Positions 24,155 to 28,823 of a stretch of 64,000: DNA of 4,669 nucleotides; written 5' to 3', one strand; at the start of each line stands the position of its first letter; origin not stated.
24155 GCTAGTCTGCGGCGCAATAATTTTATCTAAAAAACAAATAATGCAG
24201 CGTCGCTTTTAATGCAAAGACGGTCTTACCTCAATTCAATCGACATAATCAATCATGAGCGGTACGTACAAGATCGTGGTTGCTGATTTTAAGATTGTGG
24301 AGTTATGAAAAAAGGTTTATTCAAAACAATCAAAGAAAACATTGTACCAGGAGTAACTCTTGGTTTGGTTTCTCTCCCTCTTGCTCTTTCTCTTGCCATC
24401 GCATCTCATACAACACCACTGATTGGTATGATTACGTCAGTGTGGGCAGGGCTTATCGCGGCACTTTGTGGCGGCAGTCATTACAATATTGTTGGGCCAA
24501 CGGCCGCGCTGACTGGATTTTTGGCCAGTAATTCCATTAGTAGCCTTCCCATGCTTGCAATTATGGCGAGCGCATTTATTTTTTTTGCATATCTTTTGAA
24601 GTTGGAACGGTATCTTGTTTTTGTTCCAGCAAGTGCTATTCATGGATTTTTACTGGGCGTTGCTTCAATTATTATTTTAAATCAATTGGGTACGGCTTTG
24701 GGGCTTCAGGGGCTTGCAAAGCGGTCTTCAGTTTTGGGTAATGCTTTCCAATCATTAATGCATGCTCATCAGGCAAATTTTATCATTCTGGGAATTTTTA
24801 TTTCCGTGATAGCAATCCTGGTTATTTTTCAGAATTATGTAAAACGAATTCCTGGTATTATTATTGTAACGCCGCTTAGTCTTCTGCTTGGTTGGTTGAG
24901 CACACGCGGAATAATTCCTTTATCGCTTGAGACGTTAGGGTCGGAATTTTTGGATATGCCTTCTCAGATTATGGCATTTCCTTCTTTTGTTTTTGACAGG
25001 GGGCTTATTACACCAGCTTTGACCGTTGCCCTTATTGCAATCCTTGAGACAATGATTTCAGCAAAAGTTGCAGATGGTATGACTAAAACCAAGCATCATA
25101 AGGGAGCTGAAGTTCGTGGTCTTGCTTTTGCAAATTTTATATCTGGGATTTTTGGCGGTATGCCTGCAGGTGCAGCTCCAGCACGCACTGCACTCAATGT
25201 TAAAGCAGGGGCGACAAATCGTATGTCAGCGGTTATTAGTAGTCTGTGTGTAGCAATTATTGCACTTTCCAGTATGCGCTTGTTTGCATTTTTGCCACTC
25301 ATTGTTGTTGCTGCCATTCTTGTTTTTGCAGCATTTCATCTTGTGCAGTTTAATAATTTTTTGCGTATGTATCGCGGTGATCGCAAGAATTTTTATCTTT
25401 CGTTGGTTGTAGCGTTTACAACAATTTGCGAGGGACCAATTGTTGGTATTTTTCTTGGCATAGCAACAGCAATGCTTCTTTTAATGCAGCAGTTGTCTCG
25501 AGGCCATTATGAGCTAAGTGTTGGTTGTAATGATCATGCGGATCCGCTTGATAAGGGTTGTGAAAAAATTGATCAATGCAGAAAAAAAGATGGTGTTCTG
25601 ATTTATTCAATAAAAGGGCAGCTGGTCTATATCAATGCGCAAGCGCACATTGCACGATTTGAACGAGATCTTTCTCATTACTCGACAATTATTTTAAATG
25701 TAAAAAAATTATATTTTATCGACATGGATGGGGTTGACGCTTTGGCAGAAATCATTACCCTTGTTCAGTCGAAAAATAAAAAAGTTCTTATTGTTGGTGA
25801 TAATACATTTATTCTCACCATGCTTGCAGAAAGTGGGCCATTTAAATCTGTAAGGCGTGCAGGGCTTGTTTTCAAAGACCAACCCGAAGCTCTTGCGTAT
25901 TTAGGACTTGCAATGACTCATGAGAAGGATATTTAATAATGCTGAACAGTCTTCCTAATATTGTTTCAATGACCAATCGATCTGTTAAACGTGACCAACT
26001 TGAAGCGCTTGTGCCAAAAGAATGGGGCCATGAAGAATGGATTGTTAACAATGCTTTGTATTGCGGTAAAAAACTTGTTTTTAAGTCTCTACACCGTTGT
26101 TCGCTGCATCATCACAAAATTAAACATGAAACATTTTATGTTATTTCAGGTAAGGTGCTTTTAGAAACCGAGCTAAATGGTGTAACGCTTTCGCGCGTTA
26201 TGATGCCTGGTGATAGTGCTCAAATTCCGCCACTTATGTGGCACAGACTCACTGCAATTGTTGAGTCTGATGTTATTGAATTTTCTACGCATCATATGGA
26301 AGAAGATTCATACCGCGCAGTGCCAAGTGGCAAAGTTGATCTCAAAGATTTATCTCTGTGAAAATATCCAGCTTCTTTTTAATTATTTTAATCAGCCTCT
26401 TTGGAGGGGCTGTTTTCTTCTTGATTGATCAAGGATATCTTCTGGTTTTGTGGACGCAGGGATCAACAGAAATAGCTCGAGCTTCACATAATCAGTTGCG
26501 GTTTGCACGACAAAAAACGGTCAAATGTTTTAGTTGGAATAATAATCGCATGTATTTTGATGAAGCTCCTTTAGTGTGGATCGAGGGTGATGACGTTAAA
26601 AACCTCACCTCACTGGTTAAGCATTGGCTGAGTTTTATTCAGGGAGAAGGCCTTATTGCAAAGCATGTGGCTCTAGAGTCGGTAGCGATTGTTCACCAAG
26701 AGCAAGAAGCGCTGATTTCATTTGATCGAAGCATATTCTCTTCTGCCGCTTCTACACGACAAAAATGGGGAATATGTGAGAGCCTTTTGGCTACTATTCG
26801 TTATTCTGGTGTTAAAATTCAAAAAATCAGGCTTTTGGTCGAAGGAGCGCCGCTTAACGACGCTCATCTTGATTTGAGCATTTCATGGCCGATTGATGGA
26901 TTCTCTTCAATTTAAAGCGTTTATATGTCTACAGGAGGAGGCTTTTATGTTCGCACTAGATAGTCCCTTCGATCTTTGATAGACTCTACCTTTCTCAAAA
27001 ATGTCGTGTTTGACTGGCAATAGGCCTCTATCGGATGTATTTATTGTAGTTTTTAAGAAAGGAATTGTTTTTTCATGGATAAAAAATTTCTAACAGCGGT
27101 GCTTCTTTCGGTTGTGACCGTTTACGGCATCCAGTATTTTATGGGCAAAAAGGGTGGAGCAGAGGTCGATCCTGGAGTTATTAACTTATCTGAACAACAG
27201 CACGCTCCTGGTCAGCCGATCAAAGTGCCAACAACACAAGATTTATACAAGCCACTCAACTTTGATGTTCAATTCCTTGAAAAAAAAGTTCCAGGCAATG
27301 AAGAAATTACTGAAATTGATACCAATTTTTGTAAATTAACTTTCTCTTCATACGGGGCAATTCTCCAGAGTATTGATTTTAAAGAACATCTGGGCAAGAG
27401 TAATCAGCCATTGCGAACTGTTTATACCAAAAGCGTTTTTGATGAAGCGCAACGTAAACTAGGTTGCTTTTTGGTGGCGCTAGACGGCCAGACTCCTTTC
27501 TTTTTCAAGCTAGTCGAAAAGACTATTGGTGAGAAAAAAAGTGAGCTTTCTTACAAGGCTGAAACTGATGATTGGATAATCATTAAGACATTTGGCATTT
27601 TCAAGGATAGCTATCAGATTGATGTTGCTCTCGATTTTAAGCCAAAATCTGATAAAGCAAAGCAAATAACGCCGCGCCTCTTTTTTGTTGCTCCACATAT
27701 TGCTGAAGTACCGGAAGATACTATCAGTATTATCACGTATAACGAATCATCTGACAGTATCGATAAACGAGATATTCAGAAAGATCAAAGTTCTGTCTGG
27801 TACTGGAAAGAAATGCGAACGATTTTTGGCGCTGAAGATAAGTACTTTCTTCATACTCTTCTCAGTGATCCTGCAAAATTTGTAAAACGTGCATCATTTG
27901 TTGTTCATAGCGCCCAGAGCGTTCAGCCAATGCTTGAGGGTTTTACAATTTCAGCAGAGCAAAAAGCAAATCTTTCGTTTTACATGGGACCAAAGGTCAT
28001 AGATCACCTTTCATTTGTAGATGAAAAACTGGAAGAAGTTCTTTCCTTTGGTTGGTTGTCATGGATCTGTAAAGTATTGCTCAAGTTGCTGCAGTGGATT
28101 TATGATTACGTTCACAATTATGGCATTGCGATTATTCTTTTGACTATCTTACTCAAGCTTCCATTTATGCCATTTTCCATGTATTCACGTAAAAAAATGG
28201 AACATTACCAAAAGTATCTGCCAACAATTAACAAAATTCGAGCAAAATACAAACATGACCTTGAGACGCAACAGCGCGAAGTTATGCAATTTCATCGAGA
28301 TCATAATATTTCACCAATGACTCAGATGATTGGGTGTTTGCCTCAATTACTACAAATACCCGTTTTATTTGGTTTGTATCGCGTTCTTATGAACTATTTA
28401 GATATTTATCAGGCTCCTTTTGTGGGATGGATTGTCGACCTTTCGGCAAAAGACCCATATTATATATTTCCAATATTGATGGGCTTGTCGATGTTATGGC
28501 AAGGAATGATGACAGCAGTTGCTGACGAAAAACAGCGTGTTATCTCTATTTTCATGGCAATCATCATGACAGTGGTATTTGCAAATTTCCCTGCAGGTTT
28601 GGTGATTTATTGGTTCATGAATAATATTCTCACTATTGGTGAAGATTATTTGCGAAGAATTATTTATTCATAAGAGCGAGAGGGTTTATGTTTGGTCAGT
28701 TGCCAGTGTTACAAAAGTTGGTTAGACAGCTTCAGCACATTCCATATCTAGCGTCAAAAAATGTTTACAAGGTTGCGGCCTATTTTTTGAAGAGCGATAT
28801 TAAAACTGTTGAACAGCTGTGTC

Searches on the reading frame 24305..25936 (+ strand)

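Call 85: search_protein_families(library=pfam, proteins=[window:24305-25936:+], max_evalue=0.00001)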
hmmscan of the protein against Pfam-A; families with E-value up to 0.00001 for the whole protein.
window:24305-25936:+ (543 aa): 2 families
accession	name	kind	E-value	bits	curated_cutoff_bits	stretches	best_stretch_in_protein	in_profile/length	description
PF00916.26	Sulfate_transp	-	3.1e-49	168.2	23.2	1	10-368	2-379/380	Sulfate permease family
PF01740.26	STAS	-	2.9e-09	37.1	22.6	1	426-516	5-97/106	STAS domain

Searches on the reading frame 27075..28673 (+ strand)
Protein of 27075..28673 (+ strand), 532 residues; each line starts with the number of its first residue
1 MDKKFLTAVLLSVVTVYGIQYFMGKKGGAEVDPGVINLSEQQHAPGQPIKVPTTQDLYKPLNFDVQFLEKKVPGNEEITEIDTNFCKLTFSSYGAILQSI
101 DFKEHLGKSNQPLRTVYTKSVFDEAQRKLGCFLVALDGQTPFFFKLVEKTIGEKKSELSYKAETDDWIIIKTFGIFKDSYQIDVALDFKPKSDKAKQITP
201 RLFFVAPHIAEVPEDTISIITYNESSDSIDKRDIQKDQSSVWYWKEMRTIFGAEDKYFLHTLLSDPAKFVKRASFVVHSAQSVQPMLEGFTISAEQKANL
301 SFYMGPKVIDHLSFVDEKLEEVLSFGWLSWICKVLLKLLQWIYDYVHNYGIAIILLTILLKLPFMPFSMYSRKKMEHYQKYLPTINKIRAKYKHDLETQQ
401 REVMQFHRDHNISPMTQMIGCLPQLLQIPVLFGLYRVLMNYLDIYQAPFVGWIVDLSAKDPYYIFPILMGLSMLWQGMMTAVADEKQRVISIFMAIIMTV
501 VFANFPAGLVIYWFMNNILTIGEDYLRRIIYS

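Call 85: search_protein_families(library=pfam, proteins=[window:27075-28673:+], max_evalue=0.00001)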
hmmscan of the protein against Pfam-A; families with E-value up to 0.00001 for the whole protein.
window:27075-28673:+ (532 aa): 2 families
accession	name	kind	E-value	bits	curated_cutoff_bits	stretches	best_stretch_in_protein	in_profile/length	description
PF02096.25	60KD_IMP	-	8.6e-46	156.3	35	1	349-526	1-160/163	60Kd inner membrane protein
PF14849.12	YidC_periplas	-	7.8e-18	65.8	24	1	80-337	3-282/283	YidC periplasmic domain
